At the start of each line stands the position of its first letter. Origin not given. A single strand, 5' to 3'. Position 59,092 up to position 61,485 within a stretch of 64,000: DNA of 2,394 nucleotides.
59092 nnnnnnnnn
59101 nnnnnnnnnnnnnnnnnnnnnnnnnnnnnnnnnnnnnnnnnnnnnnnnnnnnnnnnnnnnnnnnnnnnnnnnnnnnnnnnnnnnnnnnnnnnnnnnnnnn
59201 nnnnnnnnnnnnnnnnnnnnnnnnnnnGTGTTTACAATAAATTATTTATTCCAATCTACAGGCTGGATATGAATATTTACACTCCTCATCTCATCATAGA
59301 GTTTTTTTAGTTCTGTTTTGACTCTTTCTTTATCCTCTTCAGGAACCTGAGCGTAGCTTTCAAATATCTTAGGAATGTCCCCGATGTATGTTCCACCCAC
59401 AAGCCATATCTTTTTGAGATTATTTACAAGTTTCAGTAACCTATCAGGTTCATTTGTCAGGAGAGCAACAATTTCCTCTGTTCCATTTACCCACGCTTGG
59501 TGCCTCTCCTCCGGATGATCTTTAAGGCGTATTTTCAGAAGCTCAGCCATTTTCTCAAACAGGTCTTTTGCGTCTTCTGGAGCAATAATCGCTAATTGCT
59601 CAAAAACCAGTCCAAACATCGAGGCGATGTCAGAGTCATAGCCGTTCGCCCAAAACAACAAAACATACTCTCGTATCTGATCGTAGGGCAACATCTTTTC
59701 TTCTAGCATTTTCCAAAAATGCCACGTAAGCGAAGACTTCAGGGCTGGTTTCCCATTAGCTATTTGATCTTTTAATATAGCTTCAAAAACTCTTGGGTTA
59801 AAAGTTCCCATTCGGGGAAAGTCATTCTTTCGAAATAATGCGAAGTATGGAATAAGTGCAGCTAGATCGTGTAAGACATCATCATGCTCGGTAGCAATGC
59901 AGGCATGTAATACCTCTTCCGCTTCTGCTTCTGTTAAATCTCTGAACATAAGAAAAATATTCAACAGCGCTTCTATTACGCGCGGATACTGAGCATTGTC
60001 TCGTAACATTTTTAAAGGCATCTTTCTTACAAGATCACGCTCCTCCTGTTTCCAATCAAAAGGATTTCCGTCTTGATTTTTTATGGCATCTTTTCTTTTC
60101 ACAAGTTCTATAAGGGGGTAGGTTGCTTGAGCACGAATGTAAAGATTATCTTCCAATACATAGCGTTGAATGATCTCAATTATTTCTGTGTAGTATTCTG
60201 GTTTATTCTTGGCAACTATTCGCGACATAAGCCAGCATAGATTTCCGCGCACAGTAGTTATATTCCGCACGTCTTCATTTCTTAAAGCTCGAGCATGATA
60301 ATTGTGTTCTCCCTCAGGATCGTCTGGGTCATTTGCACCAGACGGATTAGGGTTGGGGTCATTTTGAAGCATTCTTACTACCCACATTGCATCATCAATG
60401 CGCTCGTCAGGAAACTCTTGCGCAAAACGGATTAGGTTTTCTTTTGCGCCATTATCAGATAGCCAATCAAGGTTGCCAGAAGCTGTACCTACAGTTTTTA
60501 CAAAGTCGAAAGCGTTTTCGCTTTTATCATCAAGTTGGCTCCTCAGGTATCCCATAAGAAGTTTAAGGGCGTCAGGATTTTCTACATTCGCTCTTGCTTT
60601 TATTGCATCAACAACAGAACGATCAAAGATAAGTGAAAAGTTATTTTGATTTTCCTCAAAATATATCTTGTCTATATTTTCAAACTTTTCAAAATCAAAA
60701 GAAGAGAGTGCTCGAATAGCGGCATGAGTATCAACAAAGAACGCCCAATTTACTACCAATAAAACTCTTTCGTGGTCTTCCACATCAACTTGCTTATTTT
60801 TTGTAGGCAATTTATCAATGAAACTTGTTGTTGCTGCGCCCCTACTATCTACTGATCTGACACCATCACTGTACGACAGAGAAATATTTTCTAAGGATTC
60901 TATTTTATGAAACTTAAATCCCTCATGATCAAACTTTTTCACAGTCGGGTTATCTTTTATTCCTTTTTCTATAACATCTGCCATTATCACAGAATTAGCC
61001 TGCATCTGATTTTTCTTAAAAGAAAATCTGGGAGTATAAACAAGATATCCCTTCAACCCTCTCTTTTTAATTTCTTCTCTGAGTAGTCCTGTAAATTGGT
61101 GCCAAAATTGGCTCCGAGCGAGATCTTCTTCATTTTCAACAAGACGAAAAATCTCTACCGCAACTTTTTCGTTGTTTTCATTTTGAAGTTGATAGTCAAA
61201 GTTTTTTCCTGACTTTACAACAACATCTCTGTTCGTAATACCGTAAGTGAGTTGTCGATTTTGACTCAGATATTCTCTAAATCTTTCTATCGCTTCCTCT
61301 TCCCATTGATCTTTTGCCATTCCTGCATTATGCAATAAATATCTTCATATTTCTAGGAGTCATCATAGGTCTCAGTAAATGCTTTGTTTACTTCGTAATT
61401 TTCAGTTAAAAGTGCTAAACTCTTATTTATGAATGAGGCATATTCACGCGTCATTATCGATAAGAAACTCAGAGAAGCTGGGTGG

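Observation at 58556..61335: Two-gene cassette (697-aa unknown protein plus HEPN-like protein) beside a type I R-M locus: candidate undescribed defence system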

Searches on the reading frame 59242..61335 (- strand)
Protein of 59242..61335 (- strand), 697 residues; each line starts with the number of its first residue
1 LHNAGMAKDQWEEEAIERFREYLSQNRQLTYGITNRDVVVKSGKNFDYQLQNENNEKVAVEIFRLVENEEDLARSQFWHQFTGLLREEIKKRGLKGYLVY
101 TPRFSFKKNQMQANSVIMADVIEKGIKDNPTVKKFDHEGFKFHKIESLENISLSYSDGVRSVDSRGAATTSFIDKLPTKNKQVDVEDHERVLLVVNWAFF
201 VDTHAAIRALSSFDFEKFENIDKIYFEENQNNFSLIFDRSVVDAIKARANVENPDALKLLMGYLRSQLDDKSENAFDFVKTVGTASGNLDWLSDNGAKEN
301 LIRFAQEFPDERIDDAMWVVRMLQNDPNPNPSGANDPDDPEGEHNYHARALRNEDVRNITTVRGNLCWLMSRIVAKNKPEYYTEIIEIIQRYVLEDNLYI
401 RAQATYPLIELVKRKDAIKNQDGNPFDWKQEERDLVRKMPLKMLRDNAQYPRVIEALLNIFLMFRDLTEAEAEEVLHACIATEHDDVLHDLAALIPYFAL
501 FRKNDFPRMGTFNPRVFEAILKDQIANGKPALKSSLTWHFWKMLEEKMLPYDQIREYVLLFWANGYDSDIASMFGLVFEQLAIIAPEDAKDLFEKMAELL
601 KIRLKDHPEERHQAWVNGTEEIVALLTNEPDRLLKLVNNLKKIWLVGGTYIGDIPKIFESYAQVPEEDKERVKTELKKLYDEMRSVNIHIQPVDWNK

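Call 3: search_protein_families(library=pfam, proteins=[window:59242-61335:-], max_evalue=1)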
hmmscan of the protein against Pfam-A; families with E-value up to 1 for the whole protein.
window:59242-61335:- (697 aa): 2 families
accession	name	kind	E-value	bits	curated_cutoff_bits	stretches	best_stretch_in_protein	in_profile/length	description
PF06179.17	Med22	-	0.045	14.5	26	1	591-683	9-103/105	Surfeit locus protein 5 subunit 22 of Mediator complex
PF07515.17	TraI_2_C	-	0.15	12.5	27.3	0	642-689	27-78/126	Putative conjugal transfer nickase/helicase TraI C-term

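Call 4: search_protein_families(library=padloc, proteins=[window:59242-61335:-], max_evalue=1)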
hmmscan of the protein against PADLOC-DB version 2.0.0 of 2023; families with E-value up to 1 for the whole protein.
window:59242-61335:- (697 aa): 0 families

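Call 5: search_protein_families(library=ncbifam, proteins=[window:59242-61335:-], max_evalue=1)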
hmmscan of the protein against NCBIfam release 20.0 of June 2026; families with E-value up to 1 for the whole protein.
window:59242-61335:- (697 aa): 1 family
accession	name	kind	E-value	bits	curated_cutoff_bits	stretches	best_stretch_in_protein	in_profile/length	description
NF010389.0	PRK13816.1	equivalog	0.012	15.6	196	1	80-133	76-126/131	ribosome-binding factor A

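Call 6: search_protein_families(library=phrogs, proteins=[window:59242-61335:-], max_evalue=1)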
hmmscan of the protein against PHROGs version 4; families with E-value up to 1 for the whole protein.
window:59242-61335:- (697 aa): 2 families
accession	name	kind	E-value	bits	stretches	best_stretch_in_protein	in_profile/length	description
phrog_24757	-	unknown function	0.13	13.4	0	580-600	6-26/57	-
phrog_20797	-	unknown function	0.75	11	0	663-683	14-34/54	-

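Call 7: search_solved_structures(query=window:59242-61335:-, max_evalue=10)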
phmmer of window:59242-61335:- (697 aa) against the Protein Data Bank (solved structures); distinct sequences matched with E-value up to 10: 0.

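Call 9: find_homologous_proteins(query=window:59242-61335:-, max_evalue=0.001)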
Query window:59242-61335:- (697 aa): 93 proteins with E <= 0.001 among 8000 candidates.
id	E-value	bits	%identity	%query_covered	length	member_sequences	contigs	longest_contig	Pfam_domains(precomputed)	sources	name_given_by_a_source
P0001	0.0e+0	1574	100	99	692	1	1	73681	-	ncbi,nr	ncbi:MAG: hypothetical protein JWP09_948 [Candidatus Taylorbacteria bacterium]|nr:hypothetical prote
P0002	0.0e+0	1266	79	99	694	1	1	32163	-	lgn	-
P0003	0.0e+0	1206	76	99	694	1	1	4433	-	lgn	-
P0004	0.0e+0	1177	74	99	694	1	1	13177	-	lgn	-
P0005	0.0e+0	1134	70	99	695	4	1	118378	-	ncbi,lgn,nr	ncbi:MAG: hypothetical protein NTZ36_03595 [Candidatus Jorgensenbacteria bacterium]|nr:hypothetical 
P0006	0.0e+0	1132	70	99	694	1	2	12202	-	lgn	-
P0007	0.0e+0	1118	70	99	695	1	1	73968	-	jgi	jgi:hypothetical protein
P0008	0.0e+0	1112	69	99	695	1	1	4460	-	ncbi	-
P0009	0.0e+0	1110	69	99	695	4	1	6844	-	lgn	-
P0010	0.0e+0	1060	66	99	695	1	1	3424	-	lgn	-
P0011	0.0e+0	1059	66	99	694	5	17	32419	-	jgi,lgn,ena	-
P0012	0.0e+0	1018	63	99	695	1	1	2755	-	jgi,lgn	-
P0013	0.0e+0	1010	63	99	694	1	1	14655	-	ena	-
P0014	1.1e-256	872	57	100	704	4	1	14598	-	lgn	-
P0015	1.0e-255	869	55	99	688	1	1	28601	-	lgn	-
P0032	1.2e-220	753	51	99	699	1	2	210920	-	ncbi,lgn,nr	ncbi:MAG: hypothetical protein HYU81_02460 [Candidatus Brennerbacteria bacterium]|nr:hypothetical pr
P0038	2.0e-206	706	46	99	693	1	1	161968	-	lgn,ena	-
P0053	5.5e-181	622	44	99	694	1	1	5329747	-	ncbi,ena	-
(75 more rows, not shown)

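Call 12: find_encoding_contigs(protein=P0002, flank=8000, max_places=3)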
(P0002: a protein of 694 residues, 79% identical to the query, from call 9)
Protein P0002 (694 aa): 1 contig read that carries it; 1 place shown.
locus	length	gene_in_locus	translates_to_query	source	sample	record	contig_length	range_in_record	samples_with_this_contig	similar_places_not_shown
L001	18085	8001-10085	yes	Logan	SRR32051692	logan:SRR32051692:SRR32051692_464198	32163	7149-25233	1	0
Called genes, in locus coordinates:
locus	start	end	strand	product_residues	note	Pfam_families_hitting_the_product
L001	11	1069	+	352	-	PF01820:Dala_Dala_lig_N, PF01071:GARS_A (weak), PF02655:ATP-grasp_3 (weak), PF07478:Dala_Dala_lig_C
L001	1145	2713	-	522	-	PF00239:Resolvase, PF07508:Recombinase, PF13408:Zn_ribbon_recom (weak)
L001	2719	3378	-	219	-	-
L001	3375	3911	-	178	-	-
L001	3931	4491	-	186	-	PF13730:HTH_36 (weak)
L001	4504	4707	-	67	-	-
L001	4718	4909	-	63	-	-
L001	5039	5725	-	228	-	-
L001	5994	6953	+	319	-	PF00145:DNA_methylase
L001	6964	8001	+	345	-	PF17728:BsuBI_PstI_RE_N, PF06616:BsuBI_PstI_RE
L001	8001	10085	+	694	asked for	-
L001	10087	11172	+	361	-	-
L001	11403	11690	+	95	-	-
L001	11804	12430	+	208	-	-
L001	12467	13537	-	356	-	PF02618:YceG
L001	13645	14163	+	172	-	PF06103:DUF948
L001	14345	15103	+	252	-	PF00119:ATP-synt_A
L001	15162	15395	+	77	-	PF00137:ATP-synt_C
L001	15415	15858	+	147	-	PF00430:ATP-synt_B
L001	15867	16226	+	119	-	-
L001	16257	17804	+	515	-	PF02874:ATP-synt_ab_N (weak), PF00006:ATP-synt_ab, PF00306:ATP-synt_ab_C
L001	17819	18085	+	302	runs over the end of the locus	PF00231:ATP-synt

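Call 13: find_encoding_contigs(protein=P0005, flank=8000, max_places=3)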
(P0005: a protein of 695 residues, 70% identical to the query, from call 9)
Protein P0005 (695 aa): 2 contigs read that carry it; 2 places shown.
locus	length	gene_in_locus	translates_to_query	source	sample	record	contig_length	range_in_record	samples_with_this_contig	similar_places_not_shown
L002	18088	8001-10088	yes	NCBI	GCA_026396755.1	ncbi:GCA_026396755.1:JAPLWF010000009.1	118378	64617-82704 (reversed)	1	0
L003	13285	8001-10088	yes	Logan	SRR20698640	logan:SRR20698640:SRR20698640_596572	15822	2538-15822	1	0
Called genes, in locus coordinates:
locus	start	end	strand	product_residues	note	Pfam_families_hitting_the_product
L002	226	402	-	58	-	-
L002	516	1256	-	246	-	-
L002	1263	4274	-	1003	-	PF20465:MmeI_hel (weak), PF20473:MmeI_Mtase (weak), PF01170:UPF0020 (faint), PF07669:Eco57I, PF02384:N6_Mtase, PF12950:TaqI_C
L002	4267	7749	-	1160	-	PF13091:PLDc_2, PF00176:SNF2-rel_dom, PF00270:DEAD (weak), PF04851:ResIII (weak), PF00271:Helicase_C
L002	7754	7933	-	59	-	PF12728:HTH_17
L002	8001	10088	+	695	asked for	-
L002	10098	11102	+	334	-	PF14279:HNH_5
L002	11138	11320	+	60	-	-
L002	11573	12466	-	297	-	PF00589:Phage_integrase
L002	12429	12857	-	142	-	PF04343:DUF488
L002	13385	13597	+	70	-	-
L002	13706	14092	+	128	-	-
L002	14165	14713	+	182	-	PF04542:Sigma70_r2, PF08281:Sigma70_r4_2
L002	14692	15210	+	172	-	-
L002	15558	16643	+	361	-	PF01757:Acyl_transf_3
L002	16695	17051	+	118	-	-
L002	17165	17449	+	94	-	PF01022:HTH_5, PF13412:HTH_24 (faint)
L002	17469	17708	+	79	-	PF00462:Glutaredoxin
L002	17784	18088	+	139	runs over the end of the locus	-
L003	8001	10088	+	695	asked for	-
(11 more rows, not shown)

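Call 19: find_related_loci(query=A1, collection=metagenome_contigs, flank=6000)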
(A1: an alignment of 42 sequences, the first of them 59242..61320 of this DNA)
Query A1 (692 aa) in metagenome_contigs; peptide patterns used: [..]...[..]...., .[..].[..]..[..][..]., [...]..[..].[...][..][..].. (x = any residue, [..] = any of these).
537 stretches matched a pattern; 127 encode a relative of the query (tblastn E <= 1e-3); the best 80 are kept; 79 distinct loci.
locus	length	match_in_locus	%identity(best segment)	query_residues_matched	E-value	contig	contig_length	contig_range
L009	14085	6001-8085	69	1-692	0e+0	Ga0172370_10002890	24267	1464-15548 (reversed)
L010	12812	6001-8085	67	1-692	0e+0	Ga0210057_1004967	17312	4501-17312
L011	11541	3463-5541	66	1-691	0e+0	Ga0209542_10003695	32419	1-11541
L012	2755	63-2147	63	1-692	0e+0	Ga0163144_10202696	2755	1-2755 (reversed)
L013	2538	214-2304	56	1-692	0e+0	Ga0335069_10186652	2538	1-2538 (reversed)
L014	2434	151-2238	54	2-692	0e+0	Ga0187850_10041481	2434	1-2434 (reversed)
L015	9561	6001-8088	52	2-692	0e+0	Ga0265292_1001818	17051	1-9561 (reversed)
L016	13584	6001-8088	53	3-692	0e+0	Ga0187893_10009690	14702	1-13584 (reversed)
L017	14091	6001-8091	52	2-692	0e+0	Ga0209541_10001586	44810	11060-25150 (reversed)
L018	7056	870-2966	51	2-692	0e+0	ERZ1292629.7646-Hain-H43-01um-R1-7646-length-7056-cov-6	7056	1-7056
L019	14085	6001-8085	52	3-692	0e+0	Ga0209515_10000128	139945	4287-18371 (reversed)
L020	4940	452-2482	49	2-691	0e+0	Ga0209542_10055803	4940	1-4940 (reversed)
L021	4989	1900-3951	47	1-685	0e+0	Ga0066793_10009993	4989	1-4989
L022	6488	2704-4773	47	1-691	0e+0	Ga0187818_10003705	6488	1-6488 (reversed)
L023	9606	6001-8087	52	2-692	0e+0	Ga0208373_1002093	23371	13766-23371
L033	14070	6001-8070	44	2-691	0e+0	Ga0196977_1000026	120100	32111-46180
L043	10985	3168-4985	34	1-610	1e-104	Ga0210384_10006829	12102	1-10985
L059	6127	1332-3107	31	2-593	2e-90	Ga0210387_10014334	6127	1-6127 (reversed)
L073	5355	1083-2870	29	1-625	3e-78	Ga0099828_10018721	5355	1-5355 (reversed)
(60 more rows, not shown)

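Call 27: search_protein_families(library=pfam, proteins=[L001:10087-11172:+, L002:10098-11102:+, L020:2492-3472:+, L023:8095-9048:+, L033:8260-9240:+, L043:5142-6410:+, L059:3306-4124:+, L073:3321-4763:+], max_evalue=1)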
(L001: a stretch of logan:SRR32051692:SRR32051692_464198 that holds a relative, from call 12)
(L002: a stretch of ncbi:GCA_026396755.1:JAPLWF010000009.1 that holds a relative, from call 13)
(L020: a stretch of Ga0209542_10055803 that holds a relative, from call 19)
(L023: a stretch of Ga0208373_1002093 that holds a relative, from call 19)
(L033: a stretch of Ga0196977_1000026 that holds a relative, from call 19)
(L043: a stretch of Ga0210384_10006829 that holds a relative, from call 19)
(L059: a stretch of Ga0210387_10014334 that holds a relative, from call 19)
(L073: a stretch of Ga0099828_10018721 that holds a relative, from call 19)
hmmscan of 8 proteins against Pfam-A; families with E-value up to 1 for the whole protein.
L001:10087-11172:+ (361 aa): 1 family
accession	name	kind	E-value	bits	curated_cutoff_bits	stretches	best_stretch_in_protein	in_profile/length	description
PF02791.22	DDT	-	0.053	14.1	22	0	31-48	19-36/58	DDT domain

L002:10098-11102:+ (334 aa): 2 families
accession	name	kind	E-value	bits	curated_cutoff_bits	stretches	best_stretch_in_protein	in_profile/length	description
PF14279.12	HNH_5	-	4.4e-10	39.8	27.5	1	6-59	1-53/56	HNH endonuclease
PF03337.18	Pox_F12L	-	0.21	10.1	25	1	115-170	375-430/648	Poxvirus F12L protein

L020:2492-3472:+ (326 aa): 1 family
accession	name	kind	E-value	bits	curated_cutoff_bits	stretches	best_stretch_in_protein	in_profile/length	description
PF05041.20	Pecanex_C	-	0.0049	16.8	27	1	203-255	160-212/228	Pecanex protein (C-terminus)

L023:8095-9048:+ (317 aa): 1 family
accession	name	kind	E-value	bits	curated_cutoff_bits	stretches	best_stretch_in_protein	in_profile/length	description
PF18980.5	DUF5716_C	-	0.04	13.3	34.7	1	186-239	90-144/296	Family of unknown function (DUF5716) C-terminal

L033:8260-9240:+ (326 aa): 0 families

L043:5142-6410:+ (422 aa): 4 families
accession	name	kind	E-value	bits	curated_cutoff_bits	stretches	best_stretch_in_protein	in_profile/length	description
PF13091.12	PLDc_2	-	8.5e-08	32.6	27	1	61-184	10-130/132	PLD-like domain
PF21790.3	OGG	-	0.00028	21.1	27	1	305-405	85-195/201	Putative 8-oxoguanine DNA glycosylase OGG-like protein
PF09565.16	RE_NgoFVII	-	0.018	14.8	23.8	1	118-184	81-147/162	NgoFVII restriction endonuclease N-terminal PLD domain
PF00921.22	Lipoprotein_2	-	0.16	11.9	22.6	1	312-351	241-279/298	Borrelia lipoprotein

L059:3306-4124:+ (272 aa): 1 family
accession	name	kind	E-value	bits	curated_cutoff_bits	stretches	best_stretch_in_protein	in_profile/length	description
PF09606.15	Med15_N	-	0.11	12.6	24.1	1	89-126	4-43/72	ARC105/Med15 mediator subunit N-terminal KIX domain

L073:3321-4763:+ (480 aa): 2 families
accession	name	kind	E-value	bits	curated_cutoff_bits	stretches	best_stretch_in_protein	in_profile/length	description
PF02810.21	SEC-C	-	2.2e-08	34.3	20.4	1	6-24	1-19/19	SEC-C motif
PF10133.14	CooT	-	0.16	12.7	27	1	108-142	9-43/60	CO dehydrogenase accessory protein CooT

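Call 31: predict_structure(alignment_id=A1)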
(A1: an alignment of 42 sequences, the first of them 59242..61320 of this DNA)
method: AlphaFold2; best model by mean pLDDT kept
length: 692 residues; sequences in the alignment: 42
mean_pLDDT: 90.8   pTM: 0.78
mean pLDDT of the five models: 90.8, 89.9, 89.7, 89.6, 89.0
residues with pLDDT >= 90: 487; 70-90: 177; 50-70: 19; < 50: 9
segments of 3 or more residues with pLDDT < 50: 64-67, 152-156
pLDDT, mean of each block of 10 residues (from residue 1): 82 95 93 88 95 94 53 74 87 79 80 92 89 88 76 54 88 94 95 80 91 94 90 94 88 94 94 95 91 97 95 97 93 84 91 90 97 94 97 96 95 87 94 96 95 93 95 96 95 95 91 98 94 97 96 93 88 96 96 93 85 93 97 96 90 96 96 96 91 82
secondary structure, 60 per line:
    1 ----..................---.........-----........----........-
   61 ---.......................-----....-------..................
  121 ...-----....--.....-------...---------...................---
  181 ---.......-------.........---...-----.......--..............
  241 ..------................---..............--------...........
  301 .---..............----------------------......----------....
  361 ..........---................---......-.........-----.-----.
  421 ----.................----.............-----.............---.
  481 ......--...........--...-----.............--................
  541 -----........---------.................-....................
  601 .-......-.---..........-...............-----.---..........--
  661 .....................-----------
elements in order (helices of 4 or more, strands of 3 or more residues): H5-22 E26-34 E40-47 E52-59 H64-86 E92-95 H103-123 E129-132 E135-139 E147-149 H159-177 E184-190 H198-206 E218-224 E227-233 H234-242 H249-264 H268-281 H290-301 H305-318 H341-346 H357-370 H374-389 H393-398 H400-408 H425-441 H446-458 H464-476 H480-486 H489-499 H510-522 H525-540 H546-553 H563-579 H581-601 H603-608 H614-623 H625-639 H649-658 H661-681

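Call 34: search_protein_families(library=pfam, alignment_id=A3, max_evalue=0.001)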
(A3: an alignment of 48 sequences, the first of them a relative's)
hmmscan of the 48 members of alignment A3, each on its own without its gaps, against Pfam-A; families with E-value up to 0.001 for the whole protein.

A. member 1, L001:5039-5737:- (232 aa): 0 families

B. families by the number of members that match (of 48 scanned): 49 families (the first 25 are shown)
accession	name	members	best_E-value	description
PF04851.21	ResIII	5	1e-41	Type III restriction enzyme, res subunit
PF00270.35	DEAD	5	1.6e-12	DEAD/DEAH box helicase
PF00589.27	Phage_integrase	4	3.7e-21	Phage integrase family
PF00176.29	SNF2-rel_dom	4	5.9e-17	SNF2-related domain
PF00271.37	Helicase_C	4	6.7e-13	Helicase conserved C-terminal domain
PF02384.22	N6_Mtase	3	1.4e-51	N-6 DNA Methylase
PF07669.17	Eco57I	3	3.1e-38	Eco57I restriction-modification methylase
PF12950.13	TaqI_C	3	1.3e-19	TaqI-like C-terminal specificity domain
PF13091.12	PLDc_2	3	1.6e-09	PLD-like domain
PF02899.23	Phage_int_SAM_1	3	2.9e-05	Phage integrase, N-terminal SAM-like domain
PF01555.25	N6_N4_Mtase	2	6.7e-58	DNA methylase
PF04343.18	DUF488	2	8.4e-18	Domain of unknown function DUF488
PF18766.7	SWI2_SNF2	2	1.9e-14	SWI2/SNF2 ATPase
PF01170.24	UPF0020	2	7.5e-06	RMKL-like, methyltransferase domain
PF09565.16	RE_NgoFVII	2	0.00039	NgoFVII restriction endonuclease N-terminal PLD domain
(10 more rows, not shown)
